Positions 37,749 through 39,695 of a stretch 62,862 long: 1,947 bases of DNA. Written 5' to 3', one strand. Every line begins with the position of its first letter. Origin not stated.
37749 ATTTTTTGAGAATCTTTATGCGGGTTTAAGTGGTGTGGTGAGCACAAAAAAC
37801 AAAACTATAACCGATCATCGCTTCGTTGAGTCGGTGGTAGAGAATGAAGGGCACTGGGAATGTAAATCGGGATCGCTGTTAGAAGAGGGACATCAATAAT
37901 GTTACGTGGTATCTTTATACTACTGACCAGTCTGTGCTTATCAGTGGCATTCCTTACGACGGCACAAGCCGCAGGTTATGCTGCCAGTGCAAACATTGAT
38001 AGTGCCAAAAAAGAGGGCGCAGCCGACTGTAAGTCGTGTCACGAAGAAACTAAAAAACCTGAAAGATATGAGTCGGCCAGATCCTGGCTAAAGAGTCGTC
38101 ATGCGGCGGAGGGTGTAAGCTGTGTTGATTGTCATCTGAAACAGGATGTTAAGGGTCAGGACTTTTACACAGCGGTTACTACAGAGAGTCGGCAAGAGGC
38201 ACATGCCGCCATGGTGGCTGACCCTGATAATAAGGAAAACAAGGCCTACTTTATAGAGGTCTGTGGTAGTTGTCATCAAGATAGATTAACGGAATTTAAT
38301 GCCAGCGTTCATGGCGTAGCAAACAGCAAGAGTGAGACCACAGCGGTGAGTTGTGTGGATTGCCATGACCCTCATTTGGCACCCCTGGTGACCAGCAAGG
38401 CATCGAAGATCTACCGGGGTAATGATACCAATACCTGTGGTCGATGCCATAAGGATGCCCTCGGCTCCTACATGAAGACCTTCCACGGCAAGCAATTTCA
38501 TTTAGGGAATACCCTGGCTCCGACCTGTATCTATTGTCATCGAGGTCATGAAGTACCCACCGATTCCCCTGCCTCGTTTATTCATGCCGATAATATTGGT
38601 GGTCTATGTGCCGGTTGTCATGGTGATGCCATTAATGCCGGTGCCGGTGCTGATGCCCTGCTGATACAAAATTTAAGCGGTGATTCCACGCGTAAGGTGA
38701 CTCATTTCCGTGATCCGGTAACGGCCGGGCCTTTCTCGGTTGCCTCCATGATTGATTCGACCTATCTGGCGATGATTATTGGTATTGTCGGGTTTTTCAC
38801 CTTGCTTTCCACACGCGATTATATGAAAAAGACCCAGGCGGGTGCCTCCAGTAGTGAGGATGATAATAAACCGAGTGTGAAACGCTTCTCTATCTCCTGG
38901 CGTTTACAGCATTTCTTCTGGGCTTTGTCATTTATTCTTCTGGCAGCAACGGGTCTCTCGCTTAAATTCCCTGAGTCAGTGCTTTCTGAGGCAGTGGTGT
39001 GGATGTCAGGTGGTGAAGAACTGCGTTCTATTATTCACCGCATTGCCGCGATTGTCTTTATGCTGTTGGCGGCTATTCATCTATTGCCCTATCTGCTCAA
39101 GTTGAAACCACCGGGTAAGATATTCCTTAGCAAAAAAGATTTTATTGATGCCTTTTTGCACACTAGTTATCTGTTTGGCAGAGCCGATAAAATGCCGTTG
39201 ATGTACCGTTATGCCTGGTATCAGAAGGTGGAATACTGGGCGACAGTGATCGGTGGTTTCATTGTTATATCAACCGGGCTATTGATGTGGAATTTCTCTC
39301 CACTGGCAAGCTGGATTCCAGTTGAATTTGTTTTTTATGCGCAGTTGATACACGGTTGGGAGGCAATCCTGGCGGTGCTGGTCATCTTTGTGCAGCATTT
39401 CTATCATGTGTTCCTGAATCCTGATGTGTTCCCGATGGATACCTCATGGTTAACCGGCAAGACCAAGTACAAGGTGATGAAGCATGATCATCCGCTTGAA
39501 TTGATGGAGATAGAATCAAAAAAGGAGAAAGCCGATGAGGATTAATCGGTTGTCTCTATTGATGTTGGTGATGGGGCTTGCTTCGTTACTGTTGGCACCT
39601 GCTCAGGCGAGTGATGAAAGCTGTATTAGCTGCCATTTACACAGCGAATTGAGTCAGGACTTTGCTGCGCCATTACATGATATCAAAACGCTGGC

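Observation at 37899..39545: Single polypeptide combining seven c-haems with an FdnI/HyaC-type dihaem cytochrome b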

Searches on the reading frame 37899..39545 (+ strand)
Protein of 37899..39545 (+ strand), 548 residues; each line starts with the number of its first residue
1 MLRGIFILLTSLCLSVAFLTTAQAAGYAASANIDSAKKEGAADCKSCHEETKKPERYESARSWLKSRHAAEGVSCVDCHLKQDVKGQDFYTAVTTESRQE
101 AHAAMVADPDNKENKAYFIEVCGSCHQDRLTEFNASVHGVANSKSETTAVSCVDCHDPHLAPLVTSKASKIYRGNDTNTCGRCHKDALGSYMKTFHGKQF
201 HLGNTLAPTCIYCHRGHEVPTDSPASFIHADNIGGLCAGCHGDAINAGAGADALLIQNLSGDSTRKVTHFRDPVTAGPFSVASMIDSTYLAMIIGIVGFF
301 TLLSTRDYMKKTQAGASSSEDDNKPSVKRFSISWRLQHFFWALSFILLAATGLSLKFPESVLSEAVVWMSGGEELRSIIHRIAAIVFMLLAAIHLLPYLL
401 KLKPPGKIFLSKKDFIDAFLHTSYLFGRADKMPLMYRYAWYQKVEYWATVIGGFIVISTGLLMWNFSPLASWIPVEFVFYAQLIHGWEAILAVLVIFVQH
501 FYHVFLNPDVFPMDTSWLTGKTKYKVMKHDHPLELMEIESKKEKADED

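Call 3: search_protein_families(library=pfam, proteins=[window:37899-39545:+], max_evalue=0.1)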
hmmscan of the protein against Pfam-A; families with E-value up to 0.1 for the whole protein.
window:37899-39545:+ (548 aa): 7 families
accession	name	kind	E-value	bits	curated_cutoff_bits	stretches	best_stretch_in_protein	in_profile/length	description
PF01292.26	Ni_hydr_CYTB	-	5e-15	56.2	30.1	2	329-507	1-165/179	Prokaryotic cytochrome b561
PF14522.11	Cytochrome_C7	-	4.2e-10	39.8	24.8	2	146-215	8-67/67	Cytochrome c7 and related cytochrome c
PF09699.15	Paired_CXXCH_1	-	5.7e-08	32.8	20.6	2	151-187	8-39/41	Doubled CXXCH motif (Paired_CXXCH_1)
PF14537.11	Cytochrom_c3_2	-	1.3e-07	32.4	25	1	68-185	2-79/79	Cytochrome c3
PF03264.19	Cytochrom_NNT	-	2.4e-07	31.1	24.1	2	29-79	113-164/174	NapC/NirT cytochrome c family, N-terminal region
PF14358.11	DUF4405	-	0.0018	19.2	26.7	1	340-395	5-62/66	Domain of unknown function (DUF4405)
PF13435.11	Cytochrome_C554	-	0.002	19.5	20.8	1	21-79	27-83/84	Cytochrome c554 and c-prime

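Call 4: search_protein_families(library=ncbifam, proteins=[window:37899-39545:+], max_evalue=0.1)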
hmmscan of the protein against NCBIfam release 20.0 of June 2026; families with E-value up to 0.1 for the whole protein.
window:37899-39545:+ (548 aa): 11 families
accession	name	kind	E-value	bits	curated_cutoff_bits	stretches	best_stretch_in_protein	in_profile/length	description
TIGR01583.1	formate-DH-gamm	equivalog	1.4e-14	54.5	115.85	1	327-533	2-196/204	formate dehydrogenase subunit gamma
TIGR03508.1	decahem_SO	subfamily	1.6e-13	50.8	192.2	2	109-251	107-229/258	DmsE family decaheme c-type cytochrome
NF007924.0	PRK10639.1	equivalog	3.6e-12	46.5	341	1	324-545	4-209/211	formate dehydrogenase cytochrome b556 subunit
NF041028.1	decahem_GSU2203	exception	1e-09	38.1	325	2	105-244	22-158/317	GSU2203 family decaheme c-type cytochrome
NF007558.0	PRK10179.1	equivalog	1.7e-09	37.7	339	1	334-546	14-212/217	formate dehydrogenase-N subunit gamma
TIGR03153.1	cytochr_NrfH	equivalog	1.4e-06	28.4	134.2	1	31-157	18-134/138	cytochrome c nitrite reductase small subunit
TIGR01905.1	paired_CXXCH_1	subfamily_domain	1.4e-05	24.9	25.2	2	151-187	8-39/41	doubled CXXCH domain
TIGR02161.1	napC_nirT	subfamily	0.00029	20.8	310.6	0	120-159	46-85/185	periplasmic nitrate (or nitrite) reductase c-type cytochrome, NapC/NirT family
TIGR04257.1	nanowire_3heme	domain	0.00036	20.6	40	1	145-186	19-60/75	c(7)-type cytochrome triheme domain-containing protein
NF045713.1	CxxCH_16_HmcA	equivalog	0.008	14.8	400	1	39-105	346-410/541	sulfate respiration complex hexadecaheme cytochrome HmcA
TIGR02162.1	torC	equivalog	0.063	12.5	478.2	0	33-79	126-173/387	pentaheme c-type cytochrome TorC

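Call 5: find_homologous_proteins(query=window:37899-39542:+, max_evalue=0.00001)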
Query window:37899-39542:+ (548 aa): 75 proteins with E <= 0.00001 among 8000 candidates.
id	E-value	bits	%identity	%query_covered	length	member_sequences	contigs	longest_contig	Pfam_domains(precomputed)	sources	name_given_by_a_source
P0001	0.0e+0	1161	90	100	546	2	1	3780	PF09699.16,PF14537.12,PF01292.27,PF03264.20,PF02085.22,PF14522.12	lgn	-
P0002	0.0e+0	1020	77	100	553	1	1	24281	PF09699.16,PF14537.12,PF01292.27,PF02085.22,PF14522.12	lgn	-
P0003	0.0e+0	1016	77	100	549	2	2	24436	PF09699.16,PF14537.12,PF01292.27,PF03264.20,PF02085.22,PF14522.12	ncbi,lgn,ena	-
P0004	0.0e+0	1013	76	100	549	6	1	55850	PF09699.16,PF14537.12,PF01292.27,PF03264.20,PF02085.22,PF14522.12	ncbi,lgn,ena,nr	ncbi:MAG TPA: hypothetical protein ENI94_05600 [Gammaproteobacteria bacterium]|nr:hypothetical prote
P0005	4.1e-296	1001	76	100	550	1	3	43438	PF09699.16,PF14537.12,PF01292.27,PF02085.22,PF14522.12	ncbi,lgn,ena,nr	ncbi:MAG TPA: hypothetical protein ENI80_00615 [Acidiferrobacteraceae bacterium]|nr:hypothetical pro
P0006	3.5e-284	962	87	85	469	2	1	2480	PF09699.16,PF14537.12,PF01292.27,PF14522.12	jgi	jgi:formate dehydrogenase gamma subunit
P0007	1.9e-233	794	62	94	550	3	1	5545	PF09699.16,PF14537.12,PF01292.27,PF03264.20,PF02085.22,PF14522.12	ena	-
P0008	4.4e-233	793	62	94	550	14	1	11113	PF09699.16,PF14537.12,PF01292.27,PF03264.20,PF02085.22,PF14522.12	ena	-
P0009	1.8e-231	788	61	96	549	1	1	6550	PF09699.16,PF14537.12,PF01292.27,PF03264.20,PF14522.12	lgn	-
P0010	1.9e-228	778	62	94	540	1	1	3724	PF09699.16,PF14537.12,PF01292.27,PF03264.20,PF14522.12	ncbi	-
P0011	9.6e-228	775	60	99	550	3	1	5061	PF09699.16,PF14537.12,PF01292.27,PF03264.20,PF14522.12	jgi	jgi:formate dehydrogenase gamma subunit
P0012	9.7e-225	765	59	100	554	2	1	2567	PF09699.16,PF14537.12,PF01292.27,PF03264.20,PF02085.22,PF14522.12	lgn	-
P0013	2.4e-222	757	59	99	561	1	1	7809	PF09699.16,PF14537.12,PF01292.27,PF03264.20,PF02085.22,PF14522.12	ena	-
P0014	2.6e-212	724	56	98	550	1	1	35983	PF09699.16,PF01292.27,PF03264.20,PF14522.12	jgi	-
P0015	3.3e-211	721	58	94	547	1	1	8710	PF09699.16,PF14537.12,PF01292.27,PF03264.20,PF02085.22,PF14522.12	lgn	-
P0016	8.2e-210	716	56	99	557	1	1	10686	PF09699.16,PF14537.12,PF01292.27,PF03264.20,PF02085.22,PF14522.12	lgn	-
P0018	2.0e-65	240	29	81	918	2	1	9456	PF09699.16,PF14537.12,PF01292.27,PF14522.12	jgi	jgi:cytochrome b subunit of formate dehydrogenase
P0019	3.5e-63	232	28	92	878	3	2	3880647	PF09699.16,PF14537.12,PF22678.2,PF01292.27,PF02085.22,PF14522.12,PF22113.2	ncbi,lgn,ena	-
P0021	2.3e-59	220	25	93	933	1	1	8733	PF09699.16,PF14537.12,PF01292.27,PF14522.12,PF22113.2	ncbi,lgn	-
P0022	4.3e-58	215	29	97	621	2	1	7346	PF09699.16,PF14537.12,PF01292.27,PF02085.22,PF14522.12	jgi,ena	-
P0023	3.7e-57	212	29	93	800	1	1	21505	PF09699.16,PF14537.12,PF13435.12,PF22678.2,PF01292.27,PF14522.12,PF22113.2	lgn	-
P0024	1.6e-56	210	28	93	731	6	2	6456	PF14358.12,PF09699.16,PF01292.27,PF02085.22,PF14522.12,PF22113.2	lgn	-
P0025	3.8e-55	206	26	92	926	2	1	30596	PF09699.16,PF14537.12,PF01292.27,PF14522.12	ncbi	ncbi:MAG: cytochrome c3 family protein [Candidatus Glassbacteria bacterium]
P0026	8.3e-55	205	27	96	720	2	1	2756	PF14358.12,PF09699.16,PF01292.27,PF03264.20,PF02085.22,PF14522.12,PF22113.2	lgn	-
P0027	1.1e-54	204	28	91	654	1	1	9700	PF14358.12,PF09699.16,PF14537.12,PF01292.27,PF03264.20,PF14522.12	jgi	jgi:cytochrome b subunit of formate dehydrogenase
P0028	1.6e-54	204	27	86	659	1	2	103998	PF14358.12,PF09699.16,PF14537.12,PF01292.27,PF14522.12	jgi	jgi:cytochrome b subunit of formate dehydrogenase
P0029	3.2e-54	203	27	91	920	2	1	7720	PF09699.16,PF14537.12,PF22678.2,PF01292.27,PF02085.22,PF14522.12,PF22113.2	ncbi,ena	ncbi:MAG: cytochrome b/b6 domain-containing protein [Elusimicrobiota bacterium]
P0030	3.8e-54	202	28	91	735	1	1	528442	PF14358.12,PF09699.16,PF14537.12,PF01292.27,PF03264.20,PF14522.12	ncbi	-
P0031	4.4e-54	202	29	88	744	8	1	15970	PF09699.16,PF14537.12,PF01292.27,PF02085.22,PF14522.12,PF22113.2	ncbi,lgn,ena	-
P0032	5.1e-54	202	29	100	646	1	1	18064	PF14358.12,PF09699.16,PF14537.12,PF01292.27,PF03264.20,PF02085.22,PF14522.12,PF22113.2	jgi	jgi:cytochrome b subunit of formate dehydrogenase/nitrate/TMAO reductase-like tetraheme cytochrome c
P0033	2.5e-53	200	28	91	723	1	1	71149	PF14537.12,PF22678.2,PF01292.27,PF14522.12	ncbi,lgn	ncbi:MAG: cytochrome b/b6 domain-containing protein [Acidobacteriota bacterium]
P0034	2.8e-53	199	29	95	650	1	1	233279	PF14358.12,PF09699.16,PF14537.12,PF01292.27,PF03264.20,PF14522.12,PF22113.2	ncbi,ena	-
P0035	8.2e-53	198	27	92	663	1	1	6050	PF14358.12,PF09699.16,PF14537.12,PF22678.2,PF01292.27,PF03264.20,PF14522.12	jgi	jgi:cytochrome b subunit of formate dehydrogenase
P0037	1.0e-50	191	28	93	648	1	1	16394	PF09699.16,PF14537.12,PF01292.27,PF14522.12,PF22113.2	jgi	-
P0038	2.6e-50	190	28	92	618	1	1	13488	PF14358.12,PF09699.16,PF14537.12,PF01292.27,PF14522.12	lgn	-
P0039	4.2e-50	189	27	93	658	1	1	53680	PF14358.12,PF09699.16,PF14537.12,PF01292.27,PF03264.20,PF02085.22,PF14522.12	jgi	jgi:cytochrome b subunit of formate dehydrogenase/nitrate/TMAO reductase-like tetraheme cytochrome c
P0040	5.6e-50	189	29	90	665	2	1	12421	PF09699.16,PF14537.12,PF01292.27,PF03264.20,PF00684.26,PF14522.12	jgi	jgi:cytochrome b subunit of formate dehydrogenase/nitrate/TMAO reductase-like tetraheme cytochrome c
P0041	8.6e-50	188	28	91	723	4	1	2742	PF14537.12,PF01292.27,PF02085.22,PF14522.12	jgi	-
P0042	3.3e-49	186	29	90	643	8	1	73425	PF09699.16,PF14537.12,PF22678.2,PF01292.27,PF02085.22,PF14522.12,PF22113.2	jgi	jgi:predicted CXXCH cytochrome family protein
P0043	4.6e-49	186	30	91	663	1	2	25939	PF14537.12,PF01292.27,PF14522.12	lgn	-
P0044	1.0e-46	178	28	93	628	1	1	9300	PF09699.16,PF14537.12,PF01292.27,PF14522.12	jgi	jgi:cytochrome b subunit of formate dehydrogenase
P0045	8.6e-43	165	26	95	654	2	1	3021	PF09699.16,PF14537.12,PF01292.27,PF02085.22,PF14522.12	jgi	jgi:cytochrome b subunit of formate dehydrogenase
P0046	8.6e-43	165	29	77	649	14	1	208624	PF09699.16,PF14537.12,PF01292.27,PF03264.20,PF02085.22,PF14522.12,PF22113.2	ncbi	-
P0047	4.0e-40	156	27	93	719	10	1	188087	PF09699.16,PF14537.12,PF01292.27,PF02085.22,PF14522.12,PF22113.2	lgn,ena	-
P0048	2.0e-39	154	29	91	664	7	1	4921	PF09699.16,PF01292.27,PF02085.22,PF14522.12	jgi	jgi:cytochrome b subunit of formate dehydrogenase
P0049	4.1e-24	103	32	40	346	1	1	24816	PF01292.27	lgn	-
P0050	4.9e-23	100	32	40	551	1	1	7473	PF09699.16,PF14537.12,PF01292.27,PF14522.12,PF22113.2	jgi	jgi:cytochrome b subunit of formate dehydrogenase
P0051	2.1e-22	98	34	39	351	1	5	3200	PF14358.12,PF01292.27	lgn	-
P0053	2.7e-20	91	30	40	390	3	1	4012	PF01292.27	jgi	jgi:cytochrome b subunit of formate dehydrogenase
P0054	8.0e-20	89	32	38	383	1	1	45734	PF01292.27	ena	-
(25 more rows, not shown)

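Call 6: find_related_loci(query=window:37899-39542:+, collection=genome_contigs, flank=8000)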
Query window:37899-39542:+ (548 aa) in genome_contigs; peptide patterns used: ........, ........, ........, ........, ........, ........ (x = any residue, [..] = any of these).
35 stretches matched a pattern; 10 encode a relative of the query (tblastn E <= 1e-3); 10 distinct loci.
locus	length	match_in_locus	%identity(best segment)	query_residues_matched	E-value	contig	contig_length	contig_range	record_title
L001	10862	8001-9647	77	1-548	0e+0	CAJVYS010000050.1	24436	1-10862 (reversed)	MAG TPA_asm: uncultured Gammaproteobacteria bacterium isolate DRR093004_bin.26_MetaBAT_v2.12.1_MAG genome assembly, cont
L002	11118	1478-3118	76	1-547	0e+0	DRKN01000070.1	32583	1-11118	MAG TPA_asm: Gammaproteobacteria bacterium isolate HyVt-441 HyVt-441_k145_245721, whole genome shotgun sequence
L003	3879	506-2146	76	1-547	0e+0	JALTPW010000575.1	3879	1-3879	MAG: Chromatiales bacterium isolate S140_maxbin2_scaf2bin.116 S140_NODE_28793_length_3879_cov_4.980544, whole genome sho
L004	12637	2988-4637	76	1-548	0e+0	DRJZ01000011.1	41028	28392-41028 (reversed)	MAG TPA_asm: Acidiferrobacteraceae bacterium isolate HyVt-429 HyVt-429_k95_113482, whole genome shotgun sequence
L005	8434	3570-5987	25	28-543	2e-50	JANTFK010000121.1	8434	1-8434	MAG: Bacteroidales bacterium isolate bin100107 c_000000009784, whole genome shotgun sequence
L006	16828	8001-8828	23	1-250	7e-10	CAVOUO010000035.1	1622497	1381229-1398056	MAG: uncultured Planctomycetota bacterium isolate MFD10007.bin.2.186 genome assembly, contig: contig_5154, whole genome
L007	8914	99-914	24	5-250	1e-8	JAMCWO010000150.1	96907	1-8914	MAG: Planctomycetota bacterium isolate FK_Sedi_B_Bin.55 NODE_367_length_96907_cov_2.13122, whole genome shotgun sequence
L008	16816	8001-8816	23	6-250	5e-8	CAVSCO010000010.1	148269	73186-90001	MAG: uncultured Phycisphaerae bacterium isolate MFD02923.bin.2.16 genome assembly, contig: contig_14728, whole genome sh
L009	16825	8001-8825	22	4-250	5e-6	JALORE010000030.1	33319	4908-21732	MAG: Planctomycetota bacterium isolate Prado173 scaffold_1048, whole genome shotgun sequence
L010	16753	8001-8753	22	19-251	2e-4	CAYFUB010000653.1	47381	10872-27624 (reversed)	MAG TPA_asm: uncultured Pirellulales bacterium isolate ERP108616_co1_197 genome assembly, contig: k119_1573933, whole ge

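Call 13: search_solved_structures(query=window:37899-39542:+, max_evalue=1, show_alignments=3)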
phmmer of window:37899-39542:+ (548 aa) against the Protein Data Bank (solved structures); distinct sequences matched with E-value up to 1: 8.
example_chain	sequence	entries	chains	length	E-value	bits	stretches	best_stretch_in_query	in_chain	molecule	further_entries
1kqf_C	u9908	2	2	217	4.9e-06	28.6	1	334-545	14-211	FORMATE DEHYDROGENASE, NITRATE-INDUCIBLE, CYTOCHROME B556(FDN) SUBUNIT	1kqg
28pb_A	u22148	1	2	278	0.031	16.1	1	75-218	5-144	Cytochrome c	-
8rv0_Y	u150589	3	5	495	0.033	16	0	144-196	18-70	Octaheme cytochrome c nitrite reductase | Octaheme nitrite c cytochrome c reductase | Octaheme nitrite reductase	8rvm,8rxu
6i5b_A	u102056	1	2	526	0.06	15.1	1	118-200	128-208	Uncharacterized protein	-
6r2q_A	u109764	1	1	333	0.083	14.7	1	115-251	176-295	Cystathionine beta-synthase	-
6v0a_A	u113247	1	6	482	0.088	14.6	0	55-126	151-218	Nitrite reductase (cytochrome; ammonia-forming)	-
2j7a_A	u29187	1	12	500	0.34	12.6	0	57-82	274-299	CYTOCHROME C NITRITE REDUCTASE NRFA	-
2vr0_A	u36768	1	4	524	0.39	12.4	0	57-82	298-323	CYTOCHROME C NITRITE REDUCTASE, CATALYTIC SUBUNIT NFRA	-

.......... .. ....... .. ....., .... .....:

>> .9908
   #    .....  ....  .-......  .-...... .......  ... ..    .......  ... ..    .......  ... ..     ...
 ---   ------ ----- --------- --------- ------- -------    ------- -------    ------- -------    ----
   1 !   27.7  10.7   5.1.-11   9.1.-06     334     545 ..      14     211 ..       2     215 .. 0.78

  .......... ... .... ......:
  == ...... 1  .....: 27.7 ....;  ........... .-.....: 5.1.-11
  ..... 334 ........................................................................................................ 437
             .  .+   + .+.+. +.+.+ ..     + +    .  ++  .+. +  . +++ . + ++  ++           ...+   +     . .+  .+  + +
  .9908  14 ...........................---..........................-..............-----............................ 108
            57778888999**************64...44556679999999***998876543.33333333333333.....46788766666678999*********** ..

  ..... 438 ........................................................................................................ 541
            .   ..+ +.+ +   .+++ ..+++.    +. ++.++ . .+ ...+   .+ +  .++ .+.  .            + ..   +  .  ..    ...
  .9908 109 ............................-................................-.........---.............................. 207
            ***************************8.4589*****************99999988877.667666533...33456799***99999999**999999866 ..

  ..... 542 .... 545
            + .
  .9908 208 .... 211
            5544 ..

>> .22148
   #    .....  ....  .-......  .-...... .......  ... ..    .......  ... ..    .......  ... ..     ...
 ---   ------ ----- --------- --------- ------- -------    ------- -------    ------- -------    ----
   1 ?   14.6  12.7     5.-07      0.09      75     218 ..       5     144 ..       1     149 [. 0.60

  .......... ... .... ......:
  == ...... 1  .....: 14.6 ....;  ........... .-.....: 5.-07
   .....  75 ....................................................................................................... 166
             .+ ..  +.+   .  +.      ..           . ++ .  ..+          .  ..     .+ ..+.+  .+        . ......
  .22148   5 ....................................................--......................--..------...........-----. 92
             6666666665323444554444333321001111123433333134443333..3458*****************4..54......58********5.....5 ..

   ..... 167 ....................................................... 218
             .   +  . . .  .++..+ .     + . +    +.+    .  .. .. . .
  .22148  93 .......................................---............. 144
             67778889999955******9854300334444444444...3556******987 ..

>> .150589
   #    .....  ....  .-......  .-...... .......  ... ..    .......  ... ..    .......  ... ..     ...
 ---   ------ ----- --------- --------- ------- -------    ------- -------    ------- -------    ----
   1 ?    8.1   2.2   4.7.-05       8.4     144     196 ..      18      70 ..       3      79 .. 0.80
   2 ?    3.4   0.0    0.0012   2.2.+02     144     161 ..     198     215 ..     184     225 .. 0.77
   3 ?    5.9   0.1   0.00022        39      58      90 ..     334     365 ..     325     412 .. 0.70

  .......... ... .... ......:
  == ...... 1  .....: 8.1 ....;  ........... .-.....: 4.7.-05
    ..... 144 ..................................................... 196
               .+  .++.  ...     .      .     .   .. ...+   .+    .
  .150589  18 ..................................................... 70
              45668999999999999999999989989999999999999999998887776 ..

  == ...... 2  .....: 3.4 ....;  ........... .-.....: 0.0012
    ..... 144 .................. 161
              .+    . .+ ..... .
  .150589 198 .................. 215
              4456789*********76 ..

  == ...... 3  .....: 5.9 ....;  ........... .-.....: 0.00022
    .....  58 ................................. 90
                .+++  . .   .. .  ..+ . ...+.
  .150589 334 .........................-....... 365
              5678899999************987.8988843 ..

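Call 30: find_encoding_contigs(protein=P0014, flank=8000, max_places=2)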
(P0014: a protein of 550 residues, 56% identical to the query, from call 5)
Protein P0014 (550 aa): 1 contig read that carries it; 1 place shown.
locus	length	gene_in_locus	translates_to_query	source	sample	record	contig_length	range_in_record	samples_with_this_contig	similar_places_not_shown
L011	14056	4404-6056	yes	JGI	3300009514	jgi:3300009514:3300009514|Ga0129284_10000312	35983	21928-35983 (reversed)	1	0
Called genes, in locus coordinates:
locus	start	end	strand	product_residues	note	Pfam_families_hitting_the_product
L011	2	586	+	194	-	?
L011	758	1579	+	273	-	PF01048:PNP_UDP_1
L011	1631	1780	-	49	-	-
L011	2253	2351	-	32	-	-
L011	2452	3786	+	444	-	PF13435:Cytochrome_C554 (faint), PF14522:Cytochrome_C7 (faint), PF14537:Cytochrom_c3_2 (faint), PF13447:Multi-haem_cyto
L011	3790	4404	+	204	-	PF22113:Mtrc-MtrF_II-IV_dom (faint), PF09699:Paired_CXXCH_1 (faint), PF13435:Cytochrome_C554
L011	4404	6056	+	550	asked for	PF03264:Cytochrom_NNT (faint), PF09699:Paired_CXXCH_1 (faint), PF14522:Cytochrome_C7 (faint), PF01292:Ni_hydr_CYTB (weak)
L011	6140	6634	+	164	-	PF14537:Cytochrom_c3_2 (weak)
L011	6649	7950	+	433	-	PF00909:Ammonium_transp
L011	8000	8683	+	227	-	-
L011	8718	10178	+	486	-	PF01145:Band_7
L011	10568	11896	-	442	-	PF00563:EAL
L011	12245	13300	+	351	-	-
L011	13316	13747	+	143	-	PF07238:PilZ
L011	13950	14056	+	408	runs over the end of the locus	-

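Call 31: find_encoding_contigs(protein=P0008, flank=8000, max_places=2)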
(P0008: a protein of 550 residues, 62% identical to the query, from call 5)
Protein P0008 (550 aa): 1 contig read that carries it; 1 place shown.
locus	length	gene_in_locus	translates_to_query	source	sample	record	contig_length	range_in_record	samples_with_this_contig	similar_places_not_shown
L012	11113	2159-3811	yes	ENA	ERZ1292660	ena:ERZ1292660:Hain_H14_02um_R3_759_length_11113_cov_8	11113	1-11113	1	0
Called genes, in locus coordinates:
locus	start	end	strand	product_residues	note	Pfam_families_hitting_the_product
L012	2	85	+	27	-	?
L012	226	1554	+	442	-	PF14537:Cytochrom_c3_2 (weak), PF14522:Cytochrome_C7 (weak), PF13447:Multi-haem_cyto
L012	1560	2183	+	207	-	PF22113:Mtrc-MtrF_II-IV_dom (faint), PF14522:Cytochrome_C7 (faint), PF13435:Cytochrome_C554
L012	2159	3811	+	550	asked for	PF02085:Cytochrom_CIII (faint), PF03264:Cytochrom_NNT (faint), PF14522:Cytochrome_C7 (faint), PF09699:Paired_CXXCH_1 (faint), PF14537:Cytochrom_c3_2 (faint), PF01292:Ni_hydr_CYTB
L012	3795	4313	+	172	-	PF14522:Cytochrome_C7 (faint), PF14537:Cytochrom_c3_2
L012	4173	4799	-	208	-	-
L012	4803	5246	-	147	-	-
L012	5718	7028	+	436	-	-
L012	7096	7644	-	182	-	PF01965:DJ-1_PfpI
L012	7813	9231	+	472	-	PF00289:Biotin_carb_N, PF01071:GARS_A (weak), PF02786:CPSase_L_D2, PF08443:RimK (weak), PF02222:ATP-grasp (weak), PF07478:Dala_Dala_lig_C, PF02785:Biotin_carb_C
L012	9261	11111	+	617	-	PF00682:HMGL-like, PF02436:PYC_OADA, PF25919:BSH_CusB (faint), PF00364:Biotin_lipoyl, PF25917:BSH_RND, PF25973:BSH_CzcB (faint), PF25984:BSH_YknX (faint), PF25997:BSH_YhbJ (weak)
